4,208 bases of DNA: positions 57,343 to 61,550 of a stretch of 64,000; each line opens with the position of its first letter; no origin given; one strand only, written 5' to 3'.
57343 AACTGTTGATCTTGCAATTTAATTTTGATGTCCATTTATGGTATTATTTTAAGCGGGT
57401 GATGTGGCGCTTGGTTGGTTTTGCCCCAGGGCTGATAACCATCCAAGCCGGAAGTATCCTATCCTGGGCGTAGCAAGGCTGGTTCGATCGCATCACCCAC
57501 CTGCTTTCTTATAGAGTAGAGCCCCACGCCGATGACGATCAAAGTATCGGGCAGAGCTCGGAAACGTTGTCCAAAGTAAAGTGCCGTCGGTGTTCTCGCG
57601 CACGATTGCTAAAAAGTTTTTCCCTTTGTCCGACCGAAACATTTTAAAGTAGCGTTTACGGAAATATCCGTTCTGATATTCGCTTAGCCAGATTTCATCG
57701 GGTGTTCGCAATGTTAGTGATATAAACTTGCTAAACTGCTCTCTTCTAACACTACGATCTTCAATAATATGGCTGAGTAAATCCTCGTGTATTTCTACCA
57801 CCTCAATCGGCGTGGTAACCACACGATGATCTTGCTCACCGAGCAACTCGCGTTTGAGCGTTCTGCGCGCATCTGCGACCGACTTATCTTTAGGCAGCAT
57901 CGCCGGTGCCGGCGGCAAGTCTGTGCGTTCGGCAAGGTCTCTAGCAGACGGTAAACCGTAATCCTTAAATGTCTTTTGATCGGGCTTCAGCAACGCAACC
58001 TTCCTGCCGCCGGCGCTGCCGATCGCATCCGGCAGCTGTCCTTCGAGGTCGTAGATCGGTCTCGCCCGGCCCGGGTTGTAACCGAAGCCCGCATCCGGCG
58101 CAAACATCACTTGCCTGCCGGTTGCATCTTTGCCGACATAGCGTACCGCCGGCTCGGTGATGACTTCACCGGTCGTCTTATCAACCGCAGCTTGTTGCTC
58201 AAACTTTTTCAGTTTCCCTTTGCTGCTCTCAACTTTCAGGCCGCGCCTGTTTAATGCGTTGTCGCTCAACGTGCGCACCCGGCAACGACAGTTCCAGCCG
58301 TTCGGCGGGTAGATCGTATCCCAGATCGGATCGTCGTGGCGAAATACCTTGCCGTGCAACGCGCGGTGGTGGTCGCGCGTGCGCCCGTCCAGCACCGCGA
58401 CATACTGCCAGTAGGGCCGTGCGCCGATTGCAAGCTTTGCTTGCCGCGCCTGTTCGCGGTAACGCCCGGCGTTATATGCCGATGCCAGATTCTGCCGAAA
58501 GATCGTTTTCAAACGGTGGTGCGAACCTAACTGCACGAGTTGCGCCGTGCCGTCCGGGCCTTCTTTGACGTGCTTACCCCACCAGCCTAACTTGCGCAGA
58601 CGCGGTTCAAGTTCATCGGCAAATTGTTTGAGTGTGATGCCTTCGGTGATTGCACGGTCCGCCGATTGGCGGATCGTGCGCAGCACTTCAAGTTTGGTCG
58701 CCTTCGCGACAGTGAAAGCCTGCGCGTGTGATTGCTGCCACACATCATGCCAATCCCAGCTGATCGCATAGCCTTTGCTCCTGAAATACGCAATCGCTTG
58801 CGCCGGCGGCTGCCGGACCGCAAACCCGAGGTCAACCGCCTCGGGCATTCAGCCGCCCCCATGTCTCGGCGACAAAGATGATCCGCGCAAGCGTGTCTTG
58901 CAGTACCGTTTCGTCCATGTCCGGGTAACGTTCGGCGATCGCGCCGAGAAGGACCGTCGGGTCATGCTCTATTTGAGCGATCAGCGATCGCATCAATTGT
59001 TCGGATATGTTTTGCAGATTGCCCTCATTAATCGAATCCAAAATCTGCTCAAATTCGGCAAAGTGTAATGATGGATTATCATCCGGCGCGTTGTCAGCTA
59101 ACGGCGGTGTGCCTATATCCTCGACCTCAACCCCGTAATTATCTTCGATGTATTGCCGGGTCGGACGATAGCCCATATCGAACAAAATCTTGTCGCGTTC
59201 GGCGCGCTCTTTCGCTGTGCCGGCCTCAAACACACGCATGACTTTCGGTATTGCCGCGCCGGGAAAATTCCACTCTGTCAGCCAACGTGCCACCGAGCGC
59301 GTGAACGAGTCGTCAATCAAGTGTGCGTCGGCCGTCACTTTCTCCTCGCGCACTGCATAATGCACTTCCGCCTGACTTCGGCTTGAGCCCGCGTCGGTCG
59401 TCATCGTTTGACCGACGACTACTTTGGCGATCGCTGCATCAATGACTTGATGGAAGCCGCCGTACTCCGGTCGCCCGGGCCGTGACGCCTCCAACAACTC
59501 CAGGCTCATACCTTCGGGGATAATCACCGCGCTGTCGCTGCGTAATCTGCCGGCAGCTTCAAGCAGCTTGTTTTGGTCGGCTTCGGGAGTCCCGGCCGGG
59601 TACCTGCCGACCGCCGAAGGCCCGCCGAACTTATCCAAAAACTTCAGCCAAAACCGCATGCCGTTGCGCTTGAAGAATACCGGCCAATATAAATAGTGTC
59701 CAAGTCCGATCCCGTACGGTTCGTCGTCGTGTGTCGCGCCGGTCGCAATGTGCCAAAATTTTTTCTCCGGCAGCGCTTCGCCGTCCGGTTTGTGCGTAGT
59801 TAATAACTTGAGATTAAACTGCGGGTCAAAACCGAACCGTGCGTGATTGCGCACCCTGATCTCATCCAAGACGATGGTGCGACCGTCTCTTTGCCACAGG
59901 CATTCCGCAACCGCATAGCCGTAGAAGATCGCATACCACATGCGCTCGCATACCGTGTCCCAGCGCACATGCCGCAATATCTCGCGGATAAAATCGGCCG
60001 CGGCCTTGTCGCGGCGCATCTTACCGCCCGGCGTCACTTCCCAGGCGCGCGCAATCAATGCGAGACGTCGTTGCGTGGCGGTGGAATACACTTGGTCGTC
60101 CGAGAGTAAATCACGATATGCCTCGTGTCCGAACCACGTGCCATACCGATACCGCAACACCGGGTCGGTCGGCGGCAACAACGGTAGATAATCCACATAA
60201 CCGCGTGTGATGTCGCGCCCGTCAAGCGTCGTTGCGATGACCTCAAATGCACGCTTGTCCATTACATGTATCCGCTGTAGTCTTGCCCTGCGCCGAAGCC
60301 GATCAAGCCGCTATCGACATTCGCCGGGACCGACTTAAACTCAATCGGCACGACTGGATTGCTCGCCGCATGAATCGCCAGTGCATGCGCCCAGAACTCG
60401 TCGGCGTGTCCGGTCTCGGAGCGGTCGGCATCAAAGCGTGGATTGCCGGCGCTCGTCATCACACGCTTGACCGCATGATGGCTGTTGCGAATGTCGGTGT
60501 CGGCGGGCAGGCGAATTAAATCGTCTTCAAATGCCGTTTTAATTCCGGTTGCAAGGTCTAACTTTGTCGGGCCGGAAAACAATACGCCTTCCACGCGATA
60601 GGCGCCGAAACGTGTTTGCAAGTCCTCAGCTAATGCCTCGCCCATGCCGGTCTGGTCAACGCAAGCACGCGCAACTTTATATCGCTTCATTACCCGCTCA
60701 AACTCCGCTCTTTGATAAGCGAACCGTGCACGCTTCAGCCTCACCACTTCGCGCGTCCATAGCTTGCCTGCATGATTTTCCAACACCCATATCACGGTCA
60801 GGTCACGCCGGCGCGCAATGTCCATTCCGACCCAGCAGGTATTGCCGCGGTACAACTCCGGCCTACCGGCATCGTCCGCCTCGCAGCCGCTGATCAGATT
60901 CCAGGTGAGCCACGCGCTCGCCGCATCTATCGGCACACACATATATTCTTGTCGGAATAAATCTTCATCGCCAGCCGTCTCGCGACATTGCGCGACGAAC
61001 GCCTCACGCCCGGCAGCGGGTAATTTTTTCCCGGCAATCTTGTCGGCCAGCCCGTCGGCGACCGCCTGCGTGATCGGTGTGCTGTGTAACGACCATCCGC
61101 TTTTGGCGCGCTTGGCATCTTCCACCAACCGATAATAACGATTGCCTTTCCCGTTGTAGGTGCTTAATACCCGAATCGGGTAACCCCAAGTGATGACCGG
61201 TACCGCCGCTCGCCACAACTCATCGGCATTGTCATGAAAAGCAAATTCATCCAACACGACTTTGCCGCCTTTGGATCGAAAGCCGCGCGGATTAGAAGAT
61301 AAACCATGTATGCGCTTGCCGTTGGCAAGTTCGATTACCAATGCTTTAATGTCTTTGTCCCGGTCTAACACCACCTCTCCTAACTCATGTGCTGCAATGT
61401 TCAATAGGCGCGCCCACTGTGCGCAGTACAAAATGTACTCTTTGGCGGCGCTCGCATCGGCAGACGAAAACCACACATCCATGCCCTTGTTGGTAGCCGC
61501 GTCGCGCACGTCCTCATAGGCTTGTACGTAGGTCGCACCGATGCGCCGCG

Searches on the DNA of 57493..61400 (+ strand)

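Call 27: search_dna_similar(query=window:57493-61400:+, collection=ecoli_genomes, mode=distant, max_rows=3)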
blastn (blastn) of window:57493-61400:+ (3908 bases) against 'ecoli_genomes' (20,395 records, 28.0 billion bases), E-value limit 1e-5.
Records with a match: 227; places in all: 265; records where one place covers at least 80% of the query: 0.
Genomes with a match: 226 of 5426; with a place that covers at least 80% of the query: 0. Places per genome that has any: lowest 1, median 1, highest 4. On chromosomes: 264 places; on plasmids: 1.
Best place of each record, by identity: 60-80% 227.
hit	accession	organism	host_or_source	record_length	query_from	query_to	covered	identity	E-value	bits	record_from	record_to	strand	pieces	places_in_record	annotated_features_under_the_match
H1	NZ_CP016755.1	Escherichia coli strain FORC_044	Homo sapiens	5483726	782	919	4%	76.4%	2e-16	100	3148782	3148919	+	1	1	phage head morphogenesis protein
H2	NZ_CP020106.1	Escherichia coli strain 13E0780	cattle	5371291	782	919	4%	76.4%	2e-16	100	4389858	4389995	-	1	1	phage head morphogenesis protein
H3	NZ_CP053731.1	Escherichia coli strain CP55_Sichuan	pig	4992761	782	919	4%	76.4%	2e-16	100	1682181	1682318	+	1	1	phage minor head protein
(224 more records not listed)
